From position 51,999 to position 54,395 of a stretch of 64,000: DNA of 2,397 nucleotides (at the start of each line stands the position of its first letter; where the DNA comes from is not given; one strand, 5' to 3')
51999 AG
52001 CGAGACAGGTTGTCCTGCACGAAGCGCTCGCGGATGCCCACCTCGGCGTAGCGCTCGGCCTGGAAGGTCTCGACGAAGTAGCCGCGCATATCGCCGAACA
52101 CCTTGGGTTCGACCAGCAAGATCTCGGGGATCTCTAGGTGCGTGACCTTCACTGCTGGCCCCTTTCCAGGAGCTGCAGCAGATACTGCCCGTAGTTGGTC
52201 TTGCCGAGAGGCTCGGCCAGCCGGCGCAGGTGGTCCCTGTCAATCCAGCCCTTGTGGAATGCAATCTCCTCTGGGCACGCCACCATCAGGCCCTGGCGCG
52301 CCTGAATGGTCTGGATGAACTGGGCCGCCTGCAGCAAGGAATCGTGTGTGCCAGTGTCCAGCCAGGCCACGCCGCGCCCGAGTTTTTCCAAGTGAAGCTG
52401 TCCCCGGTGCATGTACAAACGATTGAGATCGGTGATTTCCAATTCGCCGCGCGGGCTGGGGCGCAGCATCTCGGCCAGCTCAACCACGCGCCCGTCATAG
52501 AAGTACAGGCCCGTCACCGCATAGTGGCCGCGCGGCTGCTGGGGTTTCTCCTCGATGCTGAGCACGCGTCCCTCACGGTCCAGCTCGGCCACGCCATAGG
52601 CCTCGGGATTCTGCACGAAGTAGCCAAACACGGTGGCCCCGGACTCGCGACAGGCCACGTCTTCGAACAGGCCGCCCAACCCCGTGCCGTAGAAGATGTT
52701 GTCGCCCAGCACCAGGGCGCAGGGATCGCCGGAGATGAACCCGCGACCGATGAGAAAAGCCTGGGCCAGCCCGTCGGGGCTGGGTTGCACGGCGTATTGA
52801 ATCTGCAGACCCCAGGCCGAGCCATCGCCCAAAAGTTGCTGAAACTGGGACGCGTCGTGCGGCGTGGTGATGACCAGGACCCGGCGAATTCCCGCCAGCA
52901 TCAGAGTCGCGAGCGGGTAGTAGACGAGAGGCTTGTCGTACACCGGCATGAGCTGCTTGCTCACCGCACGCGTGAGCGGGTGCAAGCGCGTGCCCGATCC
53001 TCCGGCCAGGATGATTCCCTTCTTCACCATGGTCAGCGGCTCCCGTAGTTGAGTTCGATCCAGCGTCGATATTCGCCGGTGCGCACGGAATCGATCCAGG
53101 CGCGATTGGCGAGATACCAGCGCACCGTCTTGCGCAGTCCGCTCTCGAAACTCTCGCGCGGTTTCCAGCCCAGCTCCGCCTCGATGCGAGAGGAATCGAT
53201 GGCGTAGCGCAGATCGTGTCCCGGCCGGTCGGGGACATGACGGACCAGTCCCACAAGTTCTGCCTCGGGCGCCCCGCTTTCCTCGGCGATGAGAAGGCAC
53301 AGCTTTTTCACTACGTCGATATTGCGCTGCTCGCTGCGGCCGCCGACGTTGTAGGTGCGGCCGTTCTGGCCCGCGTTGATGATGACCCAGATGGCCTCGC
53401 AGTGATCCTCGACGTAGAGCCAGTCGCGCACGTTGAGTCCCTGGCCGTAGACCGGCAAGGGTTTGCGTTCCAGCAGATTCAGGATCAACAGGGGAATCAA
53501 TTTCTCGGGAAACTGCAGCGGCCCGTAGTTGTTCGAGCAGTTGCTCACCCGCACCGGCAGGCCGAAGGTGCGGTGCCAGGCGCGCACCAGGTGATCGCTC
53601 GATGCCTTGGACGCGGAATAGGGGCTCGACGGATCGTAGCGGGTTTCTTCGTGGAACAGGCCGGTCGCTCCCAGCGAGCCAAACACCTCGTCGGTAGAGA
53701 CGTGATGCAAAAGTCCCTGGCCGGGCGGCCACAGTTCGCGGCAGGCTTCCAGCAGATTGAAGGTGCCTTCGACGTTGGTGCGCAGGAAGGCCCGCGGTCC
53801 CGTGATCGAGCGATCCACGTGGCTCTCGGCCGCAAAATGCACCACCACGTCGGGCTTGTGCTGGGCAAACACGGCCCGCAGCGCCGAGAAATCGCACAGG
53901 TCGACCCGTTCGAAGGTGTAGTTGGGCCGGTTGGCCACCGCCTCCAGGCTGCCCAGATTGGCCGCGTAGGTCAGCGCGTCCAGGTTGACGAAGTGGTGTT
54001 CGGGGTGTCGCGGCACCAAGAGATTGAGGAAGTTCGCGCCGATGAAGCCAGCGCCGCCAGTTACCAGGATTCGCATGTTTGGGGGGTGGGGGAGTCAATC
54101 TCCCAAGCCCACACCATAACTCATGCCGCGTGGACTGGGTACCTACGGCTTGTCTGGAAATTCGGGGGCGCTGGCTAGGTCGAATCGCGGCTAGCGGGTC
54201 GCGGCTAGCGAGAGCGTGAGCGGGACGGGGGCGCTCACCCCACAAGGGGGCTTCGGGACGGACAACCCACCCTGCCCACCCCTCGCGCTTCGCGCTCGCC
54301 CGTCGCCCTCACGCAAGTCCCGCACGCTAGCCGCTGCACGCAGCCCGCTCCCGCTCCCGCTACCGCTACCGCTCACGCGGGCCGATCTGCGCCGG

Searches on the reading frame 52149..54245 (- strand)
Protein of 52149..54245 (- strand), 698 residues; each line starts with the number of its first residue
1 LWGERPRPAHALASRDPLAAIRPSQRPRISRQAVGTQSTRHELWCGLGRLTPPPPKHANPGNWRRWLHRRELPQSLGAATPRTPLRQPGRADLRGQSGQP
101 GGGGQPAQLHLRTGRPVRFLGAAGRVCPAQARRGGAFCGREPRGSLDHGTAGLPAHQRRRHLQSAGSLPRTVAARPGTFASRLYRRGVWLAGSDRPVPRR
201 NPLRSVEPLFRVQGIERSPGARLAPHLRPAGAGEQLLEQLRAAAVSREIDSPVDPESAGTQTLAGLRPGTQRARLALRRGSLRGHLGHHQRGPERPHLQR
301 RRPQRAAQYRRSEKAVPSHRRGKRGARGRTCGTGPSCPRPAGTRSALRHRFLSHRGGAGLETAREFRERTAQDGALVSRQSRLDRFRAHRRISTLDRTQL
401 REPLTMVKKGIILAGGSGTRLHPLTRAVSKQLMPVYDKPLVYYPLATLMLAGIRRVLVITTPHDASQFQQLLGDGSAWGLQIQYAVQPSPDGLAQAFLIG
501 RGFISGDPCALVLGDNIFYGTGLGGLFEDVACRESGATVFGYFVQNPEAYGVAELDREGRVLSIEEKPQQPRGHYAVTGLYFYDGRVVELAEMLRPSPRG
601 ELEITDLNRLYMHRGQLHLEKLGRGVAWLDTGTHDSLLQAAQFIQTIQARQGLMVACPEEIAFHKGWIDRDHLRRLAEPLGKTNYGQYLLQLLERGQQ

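Call 7: search_protein_families(library=pfam, proteins=[window:52149-54245:-], max_evalue=0.001)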
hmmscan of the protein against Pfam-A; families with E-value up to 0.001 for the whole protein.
window:52149-54245:- (698 aa): 2 families
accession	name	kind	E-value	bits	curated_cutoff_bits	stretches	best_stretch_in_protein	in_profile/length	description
PF00483.29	NTP_transferase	-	4.5e-70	236.4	21.2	1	409-645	1-243/245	Nucleotidyl transferase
PF12804.13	NTP_transf_3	-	2.1e-07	31.7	27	1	410-518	1-98/160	MobA-like NTP transferase domain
